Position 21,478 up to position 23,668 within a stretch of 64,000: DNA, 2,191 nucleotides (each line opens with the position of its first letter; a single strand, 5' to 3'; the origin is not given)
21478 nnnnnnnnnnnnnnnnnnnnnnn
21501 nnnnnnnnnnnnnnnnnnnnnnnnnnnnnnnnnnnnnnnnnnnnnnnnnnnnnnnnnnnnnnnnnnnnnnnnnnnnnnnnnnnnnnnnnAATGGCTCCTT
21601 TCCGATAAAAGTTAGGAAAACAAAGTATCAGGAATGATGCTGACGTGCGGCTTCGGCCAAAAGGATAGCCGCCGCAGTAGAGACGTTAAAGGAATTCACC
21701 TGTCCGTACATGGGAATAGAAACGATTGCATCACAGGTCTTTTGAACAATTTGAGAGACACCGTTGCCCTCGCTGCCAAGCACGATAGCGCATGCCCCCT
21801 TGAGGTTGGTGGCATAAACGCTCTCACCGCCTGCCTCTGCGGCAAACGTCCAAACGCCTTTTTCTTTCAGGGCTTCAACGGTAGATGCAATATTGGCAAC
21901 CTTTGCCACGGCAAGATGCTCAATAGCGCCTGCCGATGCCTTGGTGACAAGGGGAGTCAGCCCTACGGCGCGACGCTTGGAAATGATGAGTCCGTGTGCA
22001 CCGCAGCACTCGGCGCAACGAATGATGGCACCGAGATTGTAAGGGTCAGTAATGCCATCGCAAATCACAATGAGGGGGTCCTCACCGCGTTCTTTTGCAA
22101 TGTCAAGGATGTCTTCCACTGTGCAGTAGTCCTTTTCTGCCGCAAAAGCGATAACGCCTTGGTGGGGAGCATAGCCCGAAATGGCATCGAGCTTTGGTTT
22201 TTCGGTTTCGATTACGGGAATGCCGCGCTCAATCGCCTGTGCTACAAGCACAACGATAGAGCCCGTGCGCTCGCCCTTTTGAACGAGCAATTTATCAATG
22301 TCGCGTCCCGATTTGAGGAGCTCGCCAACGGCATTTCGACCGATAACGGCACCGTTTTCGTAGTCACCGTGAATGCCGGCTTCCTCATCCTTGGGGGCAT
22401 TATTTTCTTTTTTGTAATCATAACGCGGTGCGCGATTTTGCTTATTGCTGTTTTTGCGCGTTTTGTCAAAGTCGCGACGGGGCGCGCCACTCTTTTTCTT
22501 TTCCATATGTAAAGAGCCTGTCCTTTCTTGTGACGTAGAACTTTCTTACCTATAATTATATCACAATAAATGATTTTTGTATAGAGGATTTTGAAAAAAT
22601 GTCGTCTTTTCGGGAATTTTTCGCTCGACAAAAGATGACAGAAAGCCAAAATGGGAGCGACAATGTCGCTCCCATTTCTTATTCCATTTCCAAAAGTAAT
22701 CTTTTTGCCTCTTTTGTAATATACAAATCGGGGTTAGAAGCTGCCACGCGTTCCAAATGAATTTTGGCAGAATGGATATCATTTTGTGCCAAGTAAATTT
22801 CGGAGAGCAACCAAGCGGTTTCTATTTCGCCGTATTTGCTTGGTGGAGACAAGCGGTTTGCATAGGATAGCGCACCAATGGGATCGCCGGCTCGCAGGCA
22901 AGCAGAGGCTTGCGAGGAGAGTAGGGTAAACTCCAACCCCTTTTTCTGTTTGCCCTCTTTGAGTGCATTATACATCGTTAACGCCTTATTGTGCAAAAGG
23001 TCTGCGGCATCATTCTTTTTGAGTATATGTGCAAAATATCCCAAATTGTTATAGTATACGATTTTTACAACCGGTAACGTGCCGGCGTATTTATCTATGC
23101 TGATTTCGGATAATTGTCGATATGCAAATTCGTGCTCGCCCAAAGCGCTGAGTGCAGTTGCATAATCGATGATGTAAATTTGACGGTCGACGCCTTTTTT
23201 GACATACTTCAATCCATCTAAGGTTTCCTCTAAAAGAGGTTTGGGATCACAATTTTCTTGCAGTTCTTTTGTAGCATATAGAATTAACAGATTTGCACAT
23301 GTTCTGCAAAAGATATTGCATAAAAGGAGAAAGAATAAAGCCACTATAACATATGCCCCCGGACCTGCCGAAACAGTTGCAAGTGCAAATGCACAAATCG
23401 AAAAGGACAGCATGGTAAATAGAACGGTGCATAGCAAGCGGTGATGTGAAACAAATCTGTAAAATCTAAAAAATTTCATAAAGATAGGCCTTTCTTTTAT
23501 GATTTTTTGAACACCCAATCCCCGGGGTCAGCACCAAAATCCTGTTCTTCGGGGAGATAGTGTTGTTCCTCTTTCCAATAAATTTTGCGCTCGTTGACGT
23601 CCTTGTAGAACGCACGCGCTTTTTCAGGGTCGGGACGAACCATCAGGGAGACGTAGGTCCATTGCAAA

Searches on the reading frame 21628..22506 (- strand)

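Call 43: search_protein_families(library=ncbifam, proteins=[window:21628-22506:-], max_evalue=0.00001)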
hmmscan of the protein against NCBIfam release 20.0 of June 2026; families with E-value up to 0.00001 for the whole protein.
window:21628-22506:- (292 aa): 8 families
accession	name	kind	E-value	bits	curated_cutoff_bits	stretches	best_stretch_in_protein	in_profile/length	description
TIGR00186.1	rRNA_methyl_3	equivalog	1.2e-62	211.6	160.15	1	53-289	4-239/240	23S rRNA (guanosine(2251)-2'-O)-methyltransferase RlmB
NF008386.0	PRK11181.1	equivalog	4e-52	176.9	366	1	54-291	5-243/244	23S rRNA (guanosine(2251)-2'-O)-methyltransferase RlmB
NF008117.0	PRK10864.1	equivalog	3e-21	76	267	1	102-291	157-343/344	tRNA/rRNA methyltransferase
NF008295.0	PRK11081.1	equivalog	1.3e-19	70.7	227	1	133-290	9-165/230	tRNA (guanosine(18)-2'-O)-methyltransferase TrmH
NF000477.1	NshR_TsnR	equivalog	3.8e-15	56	425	1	133-289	108-263/266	NshR/TsnR family 23S rRNA methyltransferase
NF000035.1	nosihep_NshR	exception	2.7e-11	43.5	500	1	134-287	109-261/274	NshR family nosiheptide/thiostrepton resistance 23S rRNA methyltransferase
TIGR00185.1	tRNA_yibK_trmL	equivalog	7.5e-10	38.9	190.6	1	155-291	12-149/154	tRNA (uridine(34)/cytosine(34)/5-carboxymethylaminomethyluridine(34)-2'-O)-methyltransferase TrmL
TIGR00050.1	rRNA_methyl_1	subfamily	9.4e-07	28.9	167.15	0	232-285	99-152/233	TrmJ/YjtD family RNA methyltransferase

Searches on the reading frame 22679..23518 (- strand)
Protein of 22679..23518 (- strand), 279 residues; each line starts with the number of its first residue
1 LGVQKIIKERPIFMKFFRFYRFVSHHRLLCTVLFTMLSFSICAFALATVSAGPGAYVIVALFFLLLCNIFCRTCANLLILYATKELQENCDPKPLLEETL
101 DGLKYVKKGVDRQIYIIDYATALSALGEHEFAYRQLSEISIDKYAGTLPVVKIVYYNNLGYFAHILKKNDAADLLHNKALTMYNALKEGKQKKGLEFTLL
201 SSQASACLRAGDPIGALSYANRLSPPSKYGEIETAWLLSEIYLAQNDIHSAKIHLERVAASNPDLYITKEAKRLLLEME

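Call 43: search_protein_families(library=ncbifam, proteins=[window:22679-23518:-], max_evalue=0.00001)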
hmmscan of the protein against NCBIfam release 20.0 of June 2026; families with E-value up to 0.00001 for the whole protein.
window:22679-23518:- (279 aa): 0 families

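Call 62: search_protein_families(library=pfam, proteins=[window:22679-23518:-], max_evalue=0.001)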
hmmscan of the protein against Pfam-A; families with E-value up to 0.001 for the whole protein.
window:22679-23518:- (279 aa): 2 families
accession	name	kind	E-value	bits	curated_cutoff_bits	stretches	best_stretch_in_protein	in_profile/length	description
PF13424.12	TPR_12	-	0.0004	21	30.1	0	156-222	6-70/77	Tetratricopeptide repeat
PF13181.12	TPR_8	-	0.00064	20.1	25.7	0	235-264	4-33/34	Tetratricopeptide repeat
